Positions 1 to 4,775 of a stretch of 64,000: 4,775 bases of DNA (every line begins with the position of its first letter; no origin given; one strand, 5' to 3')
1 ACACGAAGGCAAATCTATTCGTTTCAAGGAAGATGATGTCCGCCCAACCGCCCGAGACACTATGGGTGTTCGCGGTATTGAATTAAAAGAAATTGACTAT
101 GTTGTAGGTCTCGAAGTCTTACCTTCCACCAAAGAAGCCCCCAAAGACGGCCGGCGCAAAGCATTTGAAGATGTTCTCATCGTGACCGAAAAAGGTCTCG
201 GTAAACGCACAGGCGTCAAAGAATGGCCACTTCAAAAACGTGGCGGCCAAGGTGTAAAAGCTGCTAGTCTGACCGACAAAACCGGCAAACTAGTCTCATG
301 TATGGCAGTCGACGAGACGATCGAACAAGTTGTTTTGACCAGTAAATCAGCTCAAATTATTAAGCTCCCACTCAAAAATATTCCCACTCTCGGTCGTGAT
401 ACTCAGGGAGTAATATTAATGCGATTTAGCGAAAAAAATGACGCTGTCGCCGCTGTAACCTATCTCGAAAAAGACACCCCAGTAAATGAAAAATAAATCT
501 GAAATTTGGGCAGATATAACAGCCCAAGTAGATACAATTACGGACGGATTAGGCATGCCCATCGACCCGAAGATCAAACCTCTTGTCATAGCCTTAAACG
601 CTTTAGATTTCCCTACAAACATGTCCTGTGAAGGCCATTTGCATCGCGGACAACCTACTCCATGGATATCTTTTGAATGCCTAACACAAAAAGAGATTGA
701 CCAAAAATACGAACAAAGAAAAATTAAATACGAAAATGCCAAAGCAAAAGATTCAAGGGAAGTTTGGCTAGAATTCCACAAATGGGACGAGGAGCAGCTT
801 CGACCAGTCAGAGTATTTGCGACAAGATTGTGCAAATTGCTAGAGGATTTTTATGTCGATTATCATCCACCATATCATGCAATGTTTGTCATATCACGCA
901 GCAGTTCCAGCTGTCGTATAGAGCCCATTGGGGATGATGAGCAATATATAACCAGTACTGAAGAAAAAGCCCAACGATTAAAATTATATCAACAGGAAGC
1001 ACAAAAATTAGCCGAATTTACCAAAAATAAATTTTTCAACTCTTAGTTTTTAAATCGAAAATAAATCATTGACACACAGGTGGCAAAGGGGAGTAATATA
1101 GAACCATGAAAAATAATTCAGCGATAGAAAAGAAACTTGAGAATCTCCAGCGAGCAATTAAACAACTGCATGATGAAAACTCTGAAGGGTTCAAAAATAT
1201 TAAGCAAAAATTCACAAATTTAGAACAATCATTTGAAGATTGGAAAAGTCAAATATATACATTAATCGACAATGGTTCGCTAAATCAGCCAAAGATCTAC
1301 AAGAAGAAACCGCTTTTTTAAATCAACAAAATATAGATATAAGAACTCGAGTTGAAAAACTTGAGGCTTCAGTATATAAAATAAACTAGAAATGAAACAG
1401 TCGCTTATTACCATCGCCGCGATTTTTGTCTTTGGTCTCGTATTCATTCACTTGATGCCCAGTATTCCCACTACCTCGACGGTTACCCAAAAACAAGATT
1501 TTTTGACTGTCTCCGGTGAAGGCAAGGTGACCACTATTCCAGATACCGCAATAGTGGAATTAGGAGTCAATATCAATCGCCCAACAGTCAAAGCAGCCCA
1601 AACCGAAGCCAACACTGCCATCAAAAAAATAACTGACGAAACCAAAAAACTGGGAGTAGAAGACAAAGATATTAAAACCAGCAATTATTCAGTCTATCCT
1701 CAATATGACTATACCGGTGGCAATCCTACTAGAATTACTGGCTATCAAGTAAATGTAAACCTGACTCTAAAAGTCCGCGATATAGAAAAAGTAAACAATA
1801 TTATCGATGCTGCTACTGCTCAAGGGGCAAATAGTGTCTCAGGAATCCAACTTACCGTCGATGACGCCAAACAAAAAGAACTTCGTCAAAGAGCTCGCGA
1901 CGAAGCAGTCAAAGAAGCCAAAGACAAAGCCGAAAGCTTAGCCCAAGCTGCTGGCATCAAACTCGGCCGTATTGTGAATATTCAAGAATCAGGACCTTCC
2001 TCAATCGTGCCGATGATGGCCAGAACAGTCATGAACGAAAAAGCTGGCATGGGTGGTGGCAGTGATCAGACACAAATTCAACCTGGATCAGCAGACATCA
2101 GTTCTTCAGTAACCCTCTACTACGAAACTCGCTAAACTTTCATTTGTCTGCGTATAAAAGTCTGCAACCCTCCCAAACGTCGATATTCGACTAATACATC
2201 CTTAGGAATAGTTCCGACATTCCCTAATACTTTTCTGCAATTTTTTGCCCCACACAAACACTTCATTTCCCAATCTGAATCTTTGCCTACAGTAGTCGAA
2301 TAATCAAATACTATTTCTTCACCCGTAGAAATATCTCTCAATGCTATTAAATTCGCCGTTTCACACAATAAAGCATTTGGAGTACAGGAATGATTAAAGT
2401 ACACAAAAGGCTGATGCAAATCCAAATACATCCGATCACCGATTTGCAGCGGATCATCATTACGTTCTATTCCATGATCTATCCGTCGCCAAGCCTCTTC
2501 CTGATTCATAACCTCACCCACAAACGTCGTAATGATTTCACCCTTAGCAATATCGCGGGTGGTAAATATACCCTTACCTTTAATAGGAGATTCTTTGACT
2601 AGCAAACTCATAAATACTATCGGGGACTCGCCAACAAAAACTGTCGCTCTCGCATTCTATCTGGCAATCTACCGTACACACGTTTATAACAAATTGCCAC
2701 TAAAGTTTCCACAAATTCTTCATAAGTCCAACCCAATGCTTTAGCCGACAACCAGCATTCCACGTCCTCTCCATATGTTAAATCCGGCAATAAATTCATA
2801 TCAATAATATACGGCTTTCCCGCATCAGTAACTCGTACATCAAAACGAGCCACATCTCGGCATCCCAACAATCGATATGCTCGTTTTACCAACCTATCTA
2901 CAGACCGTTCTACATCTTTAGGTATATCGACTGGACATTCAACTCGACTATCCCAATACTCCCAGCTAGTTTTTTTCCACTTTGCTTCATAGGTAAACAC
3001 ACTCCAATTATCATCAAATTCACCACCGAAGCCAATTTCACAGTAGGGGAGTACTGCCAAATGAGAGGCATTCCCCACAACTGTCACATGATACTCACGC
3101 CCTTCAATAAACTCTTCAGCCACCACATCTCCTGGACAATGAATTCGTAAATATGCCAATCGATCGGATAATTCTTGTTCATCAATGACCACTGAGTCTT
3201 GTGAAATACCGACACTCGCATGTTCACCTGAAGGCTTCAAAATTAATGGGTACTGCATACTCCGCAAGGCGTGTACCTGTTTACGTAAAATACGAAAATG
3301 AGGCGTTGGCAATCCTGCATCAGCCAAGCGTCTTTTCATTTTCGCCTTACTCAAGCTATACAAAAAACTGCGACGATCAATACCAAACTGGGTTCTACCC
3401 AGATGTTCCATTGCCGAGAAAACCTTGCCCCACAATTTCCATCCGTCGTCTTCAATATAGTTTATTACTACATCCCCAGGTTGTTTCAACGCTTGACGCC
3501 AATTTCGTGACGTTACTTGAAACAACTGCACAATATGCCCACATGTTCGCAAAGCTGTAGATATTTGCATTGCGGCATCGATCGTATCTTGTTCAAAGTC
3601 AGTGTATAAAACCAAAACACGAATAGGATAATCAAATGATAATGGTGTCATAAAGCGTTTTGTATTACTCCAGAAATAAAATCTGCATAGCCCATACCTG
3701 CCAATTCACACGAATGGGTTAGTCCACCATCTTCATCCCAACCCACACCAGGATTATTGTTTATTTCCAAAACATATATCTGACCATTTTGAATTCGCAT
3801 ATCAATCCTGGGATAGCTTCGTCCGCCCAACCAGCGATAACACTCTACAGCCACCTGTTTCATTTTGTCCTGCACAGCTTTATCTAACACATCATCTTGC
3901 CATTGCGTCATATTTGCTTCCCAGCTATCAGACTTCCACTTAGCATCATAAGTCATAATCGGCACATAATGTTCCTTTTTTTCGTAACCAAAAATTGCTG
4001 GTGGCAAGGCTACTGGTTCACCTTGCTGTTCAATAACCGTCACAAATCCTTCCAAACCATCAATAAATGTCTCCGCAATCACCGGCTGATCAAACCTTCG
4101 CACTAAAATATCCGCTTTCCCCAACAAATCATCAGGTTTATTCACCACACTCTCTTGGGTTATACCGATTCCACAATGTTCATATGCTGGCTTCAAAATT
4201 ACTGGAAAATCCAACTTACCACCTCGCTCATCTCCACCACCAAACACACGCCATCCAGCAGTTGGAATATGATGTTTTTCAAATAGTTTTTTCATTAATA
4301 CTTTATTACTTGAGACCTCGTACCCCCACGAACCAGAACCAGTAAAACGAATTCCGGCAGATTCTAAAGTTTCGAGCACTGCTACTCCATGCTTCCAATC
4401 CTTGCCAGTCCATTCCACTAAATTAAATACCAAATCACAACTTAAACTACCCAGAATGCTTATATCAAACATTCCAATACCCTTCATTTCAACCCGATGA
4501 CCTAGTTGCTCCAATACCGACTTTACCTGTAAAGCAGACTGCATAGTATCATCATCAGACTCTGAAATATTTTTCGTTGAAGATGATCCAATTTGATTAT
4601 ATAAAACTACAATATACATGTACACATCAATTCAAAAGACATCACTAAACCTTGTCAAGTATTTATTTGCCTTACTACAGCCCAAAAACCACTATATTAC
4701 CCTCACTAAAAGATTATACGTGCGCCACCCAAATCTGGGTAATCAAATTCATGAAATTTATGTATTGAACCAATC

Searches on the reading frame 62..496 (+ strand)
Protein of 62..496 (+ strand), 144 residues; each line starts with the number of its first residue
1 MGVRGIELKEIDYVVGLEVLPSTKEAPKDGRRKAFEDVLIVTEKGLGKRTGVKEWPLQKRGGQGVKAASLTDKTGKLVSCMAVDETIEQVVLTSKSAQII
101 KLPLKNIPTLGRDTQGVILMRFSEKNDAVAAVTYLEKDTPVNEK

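Call 80: search_protein_families(library=pfam, proteins=[window:62-496:+], max_evalue=0.001)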
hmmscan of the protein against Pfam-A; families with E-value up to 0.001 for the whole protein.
window:62-496:+ (144 aa): 1 family
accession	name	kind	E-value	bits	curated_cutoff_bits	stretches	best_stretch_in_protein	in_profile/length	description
PF03989.18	DNA_gyraseA_C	-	1.7e-24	85.4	27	2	36-84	1-48/48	DNA gyrase C-terminal domain, beta-propeller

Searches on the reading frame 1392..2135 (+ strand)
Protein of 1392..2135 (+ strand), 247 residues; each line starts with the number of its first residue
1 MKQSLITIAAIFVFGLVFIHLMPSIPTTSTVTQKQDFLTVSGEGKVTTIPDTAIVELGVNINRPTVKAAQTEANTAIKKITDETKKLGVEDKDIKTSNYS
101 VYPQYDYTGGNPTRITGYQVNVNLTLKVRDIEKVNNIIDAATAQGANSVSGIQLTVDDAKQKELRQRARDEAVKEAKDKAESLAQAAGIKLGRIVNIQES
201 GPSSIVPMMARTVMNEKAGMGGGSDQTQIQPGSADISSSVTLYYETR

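Call 80: search_protein_families(library=pfam, proteins=[window:1392-2135:+], max_evalue=0.001)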
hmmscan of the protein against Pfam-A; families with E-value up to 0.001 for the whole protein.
window:1392-2135:+ (247 aa): 1 family
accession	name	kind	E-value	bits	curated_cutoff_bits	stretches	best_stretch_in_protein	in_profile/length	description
PF04402.19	SIMPL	-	8.6e-57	193.1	25.2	1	38-242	1-203/205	Protein of unknown function (DUF541)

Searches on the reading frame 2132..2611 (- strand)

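Call 80: search_protein_families(library=pfam, proteins=[window:2132-2611:-], max_evalue=0.001)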
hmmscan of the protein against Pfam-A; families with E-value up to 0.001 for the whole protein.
window:2132-2611:- (159 aa): 1 family
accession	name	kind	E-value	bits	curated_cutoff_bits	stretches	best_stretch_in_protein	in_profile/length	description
PF00856.33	SET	-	5.3e-15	56.2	22.4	1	12-105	1-105/105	SET domain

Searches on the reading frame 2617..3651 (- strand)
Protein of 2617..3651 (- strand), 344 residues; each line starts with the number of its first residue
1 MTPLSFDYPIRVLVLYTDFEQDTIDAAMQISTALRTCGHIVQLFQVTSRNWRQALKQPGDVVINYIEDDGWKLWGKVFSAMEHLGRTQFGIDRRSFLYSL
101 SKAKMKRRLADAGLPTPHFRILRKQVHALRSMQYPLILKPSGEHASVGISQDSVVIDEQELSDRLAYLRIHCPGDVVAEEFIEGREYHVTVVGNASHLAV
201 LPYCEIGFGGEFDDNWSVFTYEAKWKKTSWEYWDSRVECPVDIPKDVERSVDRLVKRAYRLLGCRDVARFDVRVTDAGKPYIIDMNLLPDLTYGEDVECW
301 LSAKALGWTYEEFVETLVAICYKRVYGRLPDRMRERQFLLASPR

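Call 80: search_protein_families(library=pfam, proteins=[window:2617-3651:-], max_evalue=0.001)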
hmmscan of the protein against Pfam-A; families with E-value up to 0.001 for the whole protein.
window:2617-3651:- (344 aa): 3 families
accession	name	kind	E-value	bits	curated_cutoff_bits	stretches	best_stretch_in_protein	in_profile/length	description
PF07478.18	Dala_Dala_lig_C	-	2.3e-26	93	24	1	111-318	4-203/204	D-ala D-ala ligase C-terminus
PF02655.19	ATP-grasp_3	-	8.6e-08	32.9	23.2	1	101-286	3-154/160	ATP-grasp domain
PF13535.11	ATP-grasp_4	-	0.00058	20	27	0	133-189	2-68/160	ATP-grasp domain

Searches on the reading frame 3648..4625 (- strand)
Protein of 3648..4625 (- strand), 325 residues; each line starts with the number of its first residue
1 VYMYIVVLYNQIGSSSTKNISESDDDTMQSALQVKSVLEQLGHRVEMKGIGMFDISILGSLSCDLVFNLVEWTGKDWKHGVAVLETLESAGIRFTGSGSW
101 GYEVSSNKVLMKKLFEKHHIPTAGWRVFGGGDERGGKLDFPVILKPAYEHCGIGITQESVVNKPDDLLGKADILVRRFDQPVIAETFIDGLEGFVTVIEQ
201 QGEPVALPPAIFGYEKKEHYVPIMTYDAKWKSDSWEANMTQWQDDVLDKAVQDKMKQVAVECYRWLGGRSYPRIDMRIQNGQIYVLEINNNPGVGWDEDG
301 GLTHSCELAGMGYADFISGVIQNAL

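Call 80: search_protein_families(library=pfam, proteins=[window:3648-4625:-], max_evalue=0.001)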
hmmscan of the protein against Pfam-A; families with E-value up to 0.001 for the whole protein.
window:3648-4625:- (325 aa): 1 family
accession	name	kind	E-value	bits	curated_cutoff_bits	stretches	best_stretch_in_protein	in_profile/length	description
PF07478.18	Dala_Dala_lig_C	-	6.7e-18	65.4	24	1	137-322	34-204/204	D-ala D-ala ligase C-terminus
